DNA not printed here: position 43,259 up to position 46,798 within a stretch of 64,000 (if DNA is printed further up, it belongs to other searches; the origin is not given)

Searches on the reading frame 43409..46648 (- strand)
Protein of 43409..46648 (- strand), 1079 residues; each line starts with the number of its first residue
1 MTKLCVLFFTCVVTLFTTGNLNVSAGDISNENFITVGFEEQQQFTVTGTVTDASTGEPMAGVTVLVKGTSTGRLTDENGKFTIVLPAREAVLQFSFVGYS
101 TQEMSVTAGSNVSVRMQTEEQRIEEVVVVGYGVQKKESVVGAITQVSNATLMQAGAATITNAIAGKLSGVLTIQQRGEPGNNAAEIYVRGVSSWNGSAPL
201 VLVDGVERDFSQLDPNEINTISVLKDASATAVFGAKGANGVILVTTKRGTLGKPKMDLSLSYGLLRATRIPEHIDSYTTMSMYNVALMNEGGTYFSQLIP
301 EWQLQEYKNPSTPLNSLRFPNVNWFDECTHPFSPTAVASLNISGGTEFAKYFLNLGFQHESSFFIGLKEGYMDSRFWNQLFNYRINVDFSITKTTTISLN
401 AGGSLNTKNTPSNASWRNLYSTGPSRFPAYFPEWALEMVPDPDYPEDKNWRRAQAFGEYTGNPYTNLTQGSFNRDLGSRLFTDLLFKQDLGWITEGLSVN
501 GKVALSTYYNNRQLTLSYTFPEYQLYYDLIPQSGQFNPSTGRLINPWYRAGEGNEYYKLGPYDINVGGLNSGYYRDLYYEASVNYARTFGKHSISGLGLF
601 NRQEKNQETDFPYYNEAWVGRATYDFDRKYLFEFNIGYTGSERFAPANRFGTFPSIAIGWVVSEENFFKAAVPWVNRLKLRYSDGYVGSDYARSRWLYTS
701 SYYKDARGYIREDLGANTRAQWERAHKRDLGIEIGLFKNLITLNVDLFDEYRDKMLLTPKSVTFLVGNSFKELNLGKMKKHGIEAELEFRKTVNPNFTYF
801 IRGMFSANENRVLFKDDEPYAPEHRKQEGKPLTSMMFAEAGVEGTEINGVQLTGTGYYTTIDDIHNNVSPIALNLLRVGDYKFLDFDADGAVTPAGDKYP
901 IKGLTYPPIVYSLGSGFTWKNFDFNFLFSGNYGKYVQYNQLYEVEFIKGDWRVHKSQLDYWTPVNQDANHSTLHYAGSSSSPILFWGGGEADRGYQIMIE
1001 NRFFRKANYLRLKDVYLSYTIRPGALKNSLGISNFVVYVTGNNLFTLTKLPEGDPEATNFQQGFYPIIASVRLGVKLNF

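Call 33: search_protein_families(library=pfam, proteins=[window:43409-46648:-], max_evalue=0.01)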
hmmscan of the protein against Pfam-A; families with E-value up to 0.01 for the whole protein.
window:43409-46648:- (1079 aa): 3 families
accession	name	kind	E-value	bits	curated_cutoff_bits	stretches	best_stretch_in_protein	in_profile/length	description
PF13715.12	CarbopepD_reg_2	-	5.8e-22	78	32.2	1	46-128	1-88/88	CarboxypepD_reg-like domain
PF07715.20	Plug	-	4.1e-15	56.6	23.9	1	136-241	2-107/107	TonB-dependent Receptor Plug Domain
PF13620.12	CarboxypepD_reg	-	9.8e-14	51.9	32.3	1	45-116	1-79/82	Carboxypeptidase regulatory-like domain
